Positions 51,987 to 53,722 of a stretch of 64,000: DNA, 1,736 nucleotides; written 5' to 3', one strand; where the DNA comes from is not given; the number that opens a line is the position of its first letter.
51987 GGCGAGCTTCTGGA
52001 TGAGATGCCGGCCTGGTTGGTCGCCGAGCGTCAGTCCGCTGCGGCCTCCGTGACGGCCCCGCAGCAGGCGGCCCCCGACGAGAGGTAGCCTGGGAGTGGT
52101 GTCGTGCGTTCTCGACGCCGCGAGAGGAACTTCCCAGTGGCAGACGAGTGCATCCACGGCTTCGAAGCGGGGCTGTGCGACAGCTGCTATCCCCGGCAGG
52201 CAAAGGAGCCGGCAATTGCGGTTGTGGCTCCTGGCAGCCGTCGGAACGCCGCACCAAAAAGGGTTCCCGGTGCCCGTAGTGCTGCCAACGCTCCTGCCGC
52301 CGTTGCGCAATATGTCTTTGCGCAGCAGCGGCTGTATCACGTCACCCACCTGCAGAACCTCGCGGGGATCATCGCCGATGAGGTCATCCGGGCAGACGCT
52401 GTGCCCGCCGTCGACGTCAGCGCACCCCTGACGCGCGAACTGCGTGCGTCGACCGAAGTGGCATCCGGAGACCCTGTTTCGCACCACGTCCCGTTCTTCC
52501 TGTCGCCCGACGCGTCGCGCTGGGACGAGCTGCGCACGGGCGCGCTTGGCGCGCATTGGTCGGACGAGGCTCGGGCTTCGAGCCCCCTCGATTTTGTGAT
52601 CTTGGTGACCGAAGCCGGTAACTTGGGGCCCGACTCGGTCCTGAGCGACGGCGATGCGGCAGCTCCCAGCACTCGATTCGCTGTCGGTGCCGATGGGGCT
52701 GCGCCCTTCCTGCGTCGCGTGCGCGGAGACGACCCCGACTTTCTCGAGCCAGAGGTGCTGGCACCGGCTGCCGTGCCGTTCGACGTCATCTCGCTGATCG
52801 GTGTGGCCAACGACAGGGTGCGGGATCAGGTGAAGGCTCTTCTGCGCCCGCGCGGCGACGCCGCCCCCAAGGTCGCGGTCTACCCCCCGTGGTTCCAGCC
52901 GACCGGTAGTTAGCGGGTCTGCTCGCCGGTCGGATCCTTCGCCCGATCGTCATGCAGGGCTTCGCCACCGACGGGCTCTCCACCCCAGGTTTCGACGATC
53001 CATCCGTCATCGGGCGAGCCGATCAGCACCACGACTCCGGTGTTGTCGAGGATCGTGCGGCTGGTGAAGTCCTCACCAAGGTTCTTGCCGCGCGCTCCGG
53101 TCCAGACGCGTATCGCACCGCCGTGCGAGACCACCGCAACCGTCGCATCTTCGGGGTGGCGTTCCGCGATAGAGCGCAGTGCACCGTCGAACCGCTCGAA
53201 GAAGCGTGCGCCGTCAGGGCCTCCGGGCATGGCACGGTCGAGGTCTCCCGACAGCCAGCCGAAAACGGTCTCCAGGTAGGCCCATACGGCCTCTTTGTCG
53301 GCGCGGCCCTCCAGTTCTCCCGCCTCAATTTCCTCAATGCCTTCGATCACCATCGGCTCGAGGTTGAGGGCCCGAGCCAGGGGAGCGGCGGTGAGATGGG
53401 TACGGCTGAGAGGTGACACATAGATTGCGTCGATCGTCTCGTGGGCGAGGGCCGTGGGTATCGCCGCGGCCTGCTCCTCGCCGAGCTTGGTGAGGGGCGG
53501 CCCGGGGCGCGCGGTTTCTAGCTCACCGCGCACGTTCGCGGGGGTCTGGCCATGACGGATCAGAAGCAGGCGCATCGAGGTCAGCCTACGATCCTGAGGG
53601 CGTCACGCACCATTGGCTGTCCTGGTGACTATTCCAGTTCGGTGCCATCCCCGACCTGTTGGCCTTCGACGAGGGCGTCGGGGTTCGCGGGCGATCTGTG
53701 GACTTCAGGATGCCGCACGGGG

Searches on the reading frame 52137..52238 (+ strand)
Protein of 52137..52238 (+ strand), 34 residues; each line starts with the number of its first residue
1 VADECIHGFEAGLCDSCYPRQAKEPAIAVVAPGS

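Call 49: search_protein_representatives(alignment_id=A2)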
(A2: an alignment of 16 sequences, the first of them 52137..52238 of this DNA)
Query: 16 sequences, 36 profile positions. Proteins with E-value up to 0.001 (for the whole library): 103; up to 1e-10: 13; up to 1e-30: 0. The best 103 are listed.
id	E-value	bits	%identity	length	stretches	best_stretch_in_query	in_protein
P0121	1.1e-12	63.6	-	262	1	3-36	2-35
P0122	1.6e-12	63.1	-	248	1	1-36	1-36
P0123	1.9e-12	62.9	-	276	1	3-36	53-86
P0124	3.0e-12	62.3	-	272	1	1-36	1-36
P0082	4.6e-12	61.6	-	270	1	2-35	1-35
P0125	1.7e-11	59.8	-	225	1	2-34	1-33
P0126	2.7e-11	59.2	-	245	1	1-36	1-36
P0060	4.5e-11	58.5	-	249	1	1-35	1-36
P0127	4.7e-11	58.4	-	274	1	1-36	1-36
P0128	5.5e-11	58.2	-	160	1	3-33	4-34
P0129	5.8e-11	58.1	-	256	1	2-35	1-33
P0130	8.2e-11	57.6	-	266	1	1-36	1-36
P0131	1.0e-10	57.3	-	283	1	2-36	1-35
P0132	1.4e-10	56.9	-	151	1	2-36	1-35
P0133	2.6e-10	56.0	-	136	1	1-34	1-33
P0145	3.1e-09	52.6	-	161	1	3-32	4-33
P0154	2.4e-08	49.7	-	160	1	3-34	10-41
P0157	3.5e-08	49.2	-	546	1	2-36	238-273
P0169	1.7e-07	47.0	-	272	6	7-28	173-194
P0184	3.2e-06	42.9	-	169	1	3-35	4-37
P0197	1.3e-05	41.0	-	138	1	2-32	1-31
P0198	1.4e-05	40.9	-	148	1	2-28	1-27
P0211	5.5e-05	39.0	-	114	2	1-17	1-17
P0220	5.1e-04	35.9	-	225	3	7-30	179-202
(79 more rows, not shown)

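Call 51: search_protein_families(library=pfam, proteins=[P0128, P0132, P0145, P0154, P0184, P0197, P0169, P0220, P0211, P0157], max_evalue=0.1)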
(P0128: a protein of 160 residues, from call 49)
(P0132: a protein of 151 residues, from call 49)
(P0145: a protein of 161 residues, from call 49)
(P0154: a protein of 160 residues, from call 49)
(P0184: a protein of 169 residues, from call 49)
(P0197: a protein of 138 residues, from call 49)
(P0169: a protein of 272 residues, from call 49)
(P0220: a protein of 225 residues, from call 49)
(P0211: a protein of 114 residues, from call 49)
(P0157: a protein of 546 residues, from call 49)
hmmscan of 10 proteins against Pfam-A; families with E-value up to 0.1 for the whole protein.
P0128 (160 aa): 0 families

P0132 (151 aa): 0 families

P0145 (161 aa): 1 family
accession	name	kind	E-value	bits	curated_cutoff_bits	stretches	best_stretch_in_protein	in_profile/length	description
PF14487.12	DarT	-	8.9e-05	22.7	22.5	1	115-157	157-200/201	ssDNA thymidine ADP-ribosyltransferase, DarT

P0154 (160 aa): 1 family
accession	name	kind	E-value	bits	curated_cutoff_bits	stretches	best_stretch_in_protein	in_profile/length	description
PF05189.18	RTC_insert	-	0.04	14.8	23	1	89-149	31-95/102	RNA 3'-terminal phosphate cyclase (RTC), insert domain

P0184 (169 aa): 0 families

P0197 (138 aa): 0 families

P0169 (272 aa): 2 families
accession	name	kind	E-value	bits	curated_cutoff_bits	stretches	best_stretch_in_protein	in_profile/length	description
PF10281.14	Ish1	-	2.9e-05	24.7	26.6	0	81-91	10-20/37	Putative nuclear envelope organisation protein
PF23250.1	zf_DPOE_2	-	0.0062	17.1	27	0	52-68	6-22/73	Zinc finger domain of DNA polymerase-epsilon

P0220 (225 aa): 0 families

P0211 (114 aa): 0 families

P0157 (546 aa): 1 family
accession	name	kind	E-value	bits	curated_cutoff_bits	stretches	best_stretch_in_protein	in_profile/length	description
PF14487.12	DarT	-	4.5e-19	69.4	22.5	1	331-537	1-200/201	ssDNA thymidine ADP-ribosyltransferase, DarT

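Call 53: find_encoding_contigs(protein=P0128, flank=6000, max_places=3)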
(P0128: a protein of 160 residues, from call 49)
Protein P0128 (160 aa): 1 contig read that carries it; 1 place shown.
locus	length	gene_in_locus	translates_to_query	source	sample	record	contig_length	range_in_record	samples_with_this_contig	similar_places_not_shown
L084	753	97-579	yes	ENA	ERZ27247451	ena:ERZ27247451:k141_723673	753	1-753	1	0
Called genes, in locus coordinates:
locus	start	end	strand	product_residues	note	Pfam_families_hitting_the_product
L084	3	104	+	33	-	?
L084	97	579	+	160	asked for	-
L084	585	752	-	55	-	?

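Call 54: find_encoding_contigs(protein=P0154, flank=6000, max_places=3)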
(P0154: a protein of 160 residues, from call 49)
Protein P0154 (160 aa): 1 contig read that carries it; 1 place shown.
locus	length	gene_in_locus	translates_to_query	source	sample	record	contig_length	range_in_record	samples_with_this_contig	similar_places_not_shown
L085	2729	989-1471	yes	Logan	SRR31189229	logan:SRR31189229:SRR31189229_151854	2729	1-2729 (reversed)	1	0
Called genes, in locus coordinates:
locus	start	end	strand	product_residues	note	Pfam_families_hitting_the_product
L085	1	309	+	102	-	?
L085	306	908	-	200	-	-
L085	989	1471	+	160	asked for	-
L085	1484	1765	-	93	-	PF00583:Acetyltransf_1 (weak), PF14542:Acetyltransf_CG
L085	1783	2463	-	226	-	PF00300:His_Phos_1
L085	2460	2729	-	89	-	?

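Call 56: find_homologous_proteins(query=A4, max_evalue=0.001)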
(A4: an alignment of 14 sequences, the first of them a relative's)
Query A4 (14 sequences) (169 aa, profile of the alignment): 158 proteins with E <= 0.001 among 8000 candidates; the best 120 are listed.
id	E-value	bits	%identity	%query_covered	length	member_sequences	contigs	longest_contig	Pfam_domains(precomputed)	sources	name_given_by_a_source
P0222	3.0e-47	179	51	97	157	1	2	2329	-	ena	-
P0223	4.5e-47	178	52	97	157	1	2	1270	-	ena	-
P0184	1.9e-46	176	100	100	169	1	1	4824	-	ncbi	-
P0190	3.9e-46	175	51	97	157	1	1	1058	-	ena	-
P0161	1.4e-45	174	32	96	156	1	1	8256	-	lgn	-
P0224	2.5e-45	173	51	97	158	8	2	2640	-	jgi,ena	jgi:hypothetical protein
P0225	2.8e-45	173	54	98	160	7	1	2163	-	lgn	-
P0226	9.5e-45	171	52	98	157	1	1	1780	-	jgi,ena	-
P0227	1.6e-44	170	51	97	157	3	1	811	-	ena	-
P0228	1.8e-44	170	52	98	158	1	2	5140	-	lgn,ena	-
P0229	5.5e-44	168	52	98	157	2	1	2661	-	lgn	-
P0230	4.5e-43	165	55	98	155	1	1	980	-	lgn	-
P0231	9.6e-43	164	51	100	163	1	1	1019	-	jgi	jgi:hypothetical protein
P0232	1.2e-42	164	51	98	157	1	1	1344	-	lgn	-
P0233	2.4e-42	163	48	98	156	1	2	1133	-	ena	-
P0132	9.3e-42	161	54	98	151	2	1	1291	-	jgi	jgi:hypothetical protein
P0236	1.2e-40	158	48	98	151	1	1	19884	-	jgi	-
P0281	3.4e-35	140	36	98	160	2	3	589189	-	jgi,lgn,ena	-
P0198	2.5e-31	127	27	97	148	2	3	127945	-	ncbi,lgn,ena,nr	ncbi:MAG: hypothetical protein BGO95_00560 [Micrococcales bacterium 73-13]|nr:MAG: hypothetical prot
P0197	4.0e-29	120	57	12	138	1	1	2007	-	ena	-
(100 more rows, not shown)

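Call 57: find_encoding_contigs(protein=P0281, flank=6000, max_places=1)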
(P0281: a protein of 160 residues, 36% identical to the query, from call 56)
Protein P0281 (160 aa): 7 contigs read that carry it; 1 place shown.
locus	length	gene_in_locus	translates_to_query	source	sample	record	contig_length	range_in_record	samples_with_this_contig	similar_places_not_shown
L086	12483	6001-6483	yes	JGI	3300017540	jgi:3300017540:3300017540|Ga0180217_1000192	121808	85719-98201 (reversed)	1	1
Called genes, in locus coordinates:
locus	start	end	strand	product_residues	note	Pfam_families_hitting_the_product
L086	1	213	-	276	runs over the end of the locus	PF02146:SIR2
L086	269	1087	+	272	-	PF00588:SpoU_methylase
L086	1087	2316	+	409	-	PF00768:Peptidase_S11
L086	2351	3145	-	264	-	PF00657:Lipase_GDSL, PF13472:Lipase_GDSL_2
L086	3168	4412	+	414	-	PF00817:IMS, PF11798:IMS_HHH (weak), PF11799:IMS_C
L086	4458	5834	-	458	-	PF00083:Sugar_tr, PF07690:MFS_1, PF00083:Sugar_tr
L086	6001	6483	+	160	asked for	-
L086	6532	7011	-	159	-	PF04073:tRNA_edit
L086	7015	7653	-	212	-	PF01370:Epimerase (weak), PF03807:F420_oxidored (weak), PF05368:NmrA (weak), PF13460:NAD_binding_10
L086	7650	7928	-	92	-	PF00583:Acetyltransf_1, PF13508:Acetyltransf_7 (weak), PF14542:Acetyltransf_CG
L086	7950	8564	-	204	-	PF00300:His_Phos_1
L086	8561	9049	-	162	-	PF00255:GSHPx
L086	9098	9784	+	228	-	PF03372:Exo_endo_phos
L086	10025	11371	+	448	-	PF02812:ELFV_dehydrog_N, PF00208:ELFV_dehydrog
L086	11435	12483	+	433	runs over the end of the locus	PF04389:Peptidase_M28, PF01546:Peptidase_M20, PF07687:M20_dimer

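Call 58: find_encoding_contigs(protein=P0198, flank=6000, max_places=1)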
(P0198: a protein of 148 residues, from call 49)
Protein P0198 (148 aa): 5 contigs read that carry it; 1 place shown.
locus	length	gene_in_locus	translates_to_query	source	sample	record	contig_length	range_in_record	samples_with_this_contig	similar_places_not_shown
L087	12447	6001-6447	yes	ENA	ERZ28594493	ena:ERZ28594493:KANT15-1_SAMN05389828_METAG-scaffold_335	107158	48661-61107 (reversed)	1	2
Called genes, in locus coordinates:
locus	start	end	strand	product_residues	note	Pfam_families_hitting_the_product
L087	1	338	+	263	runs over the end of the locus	PF01925:TauE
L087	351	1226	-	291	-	PF02146:SIR2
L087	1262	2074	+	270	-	PF00588:SpoU_methylase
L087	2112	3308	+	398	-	PF00768:Peptidase_S11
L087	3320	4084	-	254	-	PF00657:Lipase_GDSL, PF13472:Lipase_GDSL_2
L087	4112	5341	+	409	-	PF00817:IMS, PF11798:IMS_HHH (faint), PF21999:IMS_HHH_1, PF11799:IMS_C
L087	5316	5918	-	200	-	-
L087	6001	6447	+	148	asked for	-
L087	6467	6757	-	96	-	PF00583:Acetyltransf_1, PF14542:Acetyltransf_CG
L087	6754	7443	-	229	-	PF00300:His_Phos_1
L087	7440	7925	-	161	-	PF00255:GSHPx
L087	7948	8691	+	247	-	PF03372:Exo_endo_phos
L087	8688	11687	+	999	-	PF00501:AMP-binding, PF13193:AMP-binding_C, PF00550:PP-binding, PF01370:Epimerase (weak), PF07993:NAD_binding_4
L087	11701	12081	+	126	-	PF01648:ACPS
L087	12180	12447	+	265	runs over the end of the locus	PF09339:HTH_IclR, PF12802:MarR_2 (weak), PF01614:IclR_C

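Call 59: find_encoding_contigs(protein=P0236, flank=6000, max_places=1)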
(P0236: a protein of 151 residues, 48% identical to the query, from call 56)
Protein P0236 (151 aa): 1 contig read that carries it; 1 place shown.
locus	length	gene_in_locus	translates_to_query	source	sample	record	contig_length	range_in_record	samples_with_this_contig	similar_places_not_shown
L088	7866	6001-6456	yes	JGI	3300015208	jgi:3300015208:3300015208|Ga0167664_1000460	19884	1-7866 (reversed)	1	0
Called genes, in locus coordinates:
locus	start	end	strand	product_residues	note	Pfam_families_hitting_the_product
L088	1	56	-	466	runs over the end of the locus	PF03446:NAD_binding_2, PF00393:6PGD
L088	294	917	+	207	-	PF01386:Ribosomal_L25p, PF14693:Ribosomal_TL5_C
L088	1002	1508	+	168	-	PF01195:Pept_tRNA_hydro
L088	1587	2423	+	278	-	PF01370:Epimerase, PF13460:NAD_binding_10, PF16363:GDP_Man_Dehyd (faint)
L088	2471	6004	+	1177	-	PF21132:MFD_D3 (faint), PF17757:UvrB_inter, PF02559:CarD_TRCF_RID, PF00270:DEAD, PF04851:ResIII (weak), PF00271:Helicase_C, PF03461:TRCF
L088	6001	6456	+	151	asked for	-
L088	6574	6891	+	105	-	-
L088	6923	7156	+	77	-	-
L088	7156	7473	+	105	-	PF02452:PemK_toxin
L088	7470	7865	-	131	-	?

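Call 90: search_solved_structures(query=A2, max_evalue=10, show_alignments=3)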
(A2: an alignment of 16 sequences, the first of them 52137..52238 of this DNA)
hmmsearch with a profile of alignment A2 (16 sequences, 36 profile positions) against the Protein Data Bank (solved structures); distinct sequences matched with E-value up to 10: 3.
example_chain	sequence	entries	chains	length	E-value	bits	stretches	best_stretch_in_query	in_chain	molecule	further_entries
5tdw_A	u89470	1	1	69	1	12.5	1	13-22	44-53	SET domain-containing protein 3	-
5tdr_A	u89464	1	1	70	1.1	12.4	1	13-22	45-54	SET domain-containing protein 3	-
7dvq_K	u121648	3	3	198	2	11.6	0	15-27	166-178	Armadillo repeat-containing protein 7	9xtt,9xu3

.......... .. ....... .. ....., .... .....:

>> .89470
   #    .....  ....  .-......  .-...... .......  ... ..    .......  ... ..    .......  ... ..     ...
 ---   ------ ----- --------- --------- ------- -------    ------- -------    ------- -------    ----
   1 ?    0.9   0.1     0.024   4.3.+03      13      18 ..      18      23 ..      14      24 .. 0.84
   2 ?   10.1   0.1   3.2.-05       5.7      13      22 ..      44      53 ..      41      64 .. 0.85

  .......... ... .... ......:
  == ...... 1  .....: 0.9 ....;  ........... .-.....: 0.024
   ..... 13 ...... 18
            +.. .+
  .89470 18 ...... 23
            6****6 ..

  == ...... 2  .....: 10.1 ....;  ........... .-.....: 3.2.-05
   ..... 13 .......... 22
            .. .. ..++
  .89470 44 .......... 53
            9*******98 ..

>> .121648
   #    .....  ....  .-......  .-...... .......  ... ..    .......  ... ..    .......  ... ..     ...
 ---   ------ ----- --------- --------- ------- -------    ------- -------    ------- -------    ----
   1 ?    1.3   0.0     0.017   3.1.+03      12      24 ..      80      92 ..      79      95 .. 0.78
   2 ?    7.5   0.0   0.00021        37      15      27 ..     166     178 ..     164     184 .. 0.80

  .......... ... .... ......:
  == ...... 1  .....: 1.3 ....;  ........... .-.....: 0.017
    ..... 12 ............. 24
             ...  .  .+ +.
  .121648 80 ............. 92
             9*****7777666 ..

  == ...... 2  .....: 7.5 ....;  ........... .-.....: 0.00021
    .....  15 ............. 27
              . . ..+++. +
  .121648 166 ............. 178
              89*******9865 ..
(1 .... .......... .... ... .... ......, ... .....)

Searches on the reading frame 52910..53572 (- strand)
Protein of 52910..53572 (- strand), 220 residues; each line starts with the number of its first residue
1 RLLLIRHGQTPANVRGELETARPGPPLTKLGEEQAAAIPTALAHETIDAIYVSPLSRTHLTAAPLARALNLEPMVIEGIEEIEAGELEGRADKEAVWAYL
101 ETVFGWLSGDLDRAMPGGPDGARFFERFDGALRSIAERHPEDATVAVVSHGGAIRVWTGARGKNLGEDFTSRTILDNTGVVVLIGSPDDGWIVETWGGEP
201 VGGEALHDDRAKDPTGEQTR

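Call 23: search_protein_families(library=pfam, proteins=[window:52910-53572:-], max_evalue=0.001)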
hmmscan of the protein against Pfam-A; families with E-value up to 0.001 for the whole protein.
window:52910-53572:- (220 aa): 1 family
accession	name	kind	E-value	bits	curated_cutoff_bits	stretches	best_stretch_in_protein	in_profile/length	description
PF00300.27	His_Phos_1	-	3.5e-40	138.2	21.7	1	2-196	1-191/194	Histidine phosphatase superfamily (branch 1)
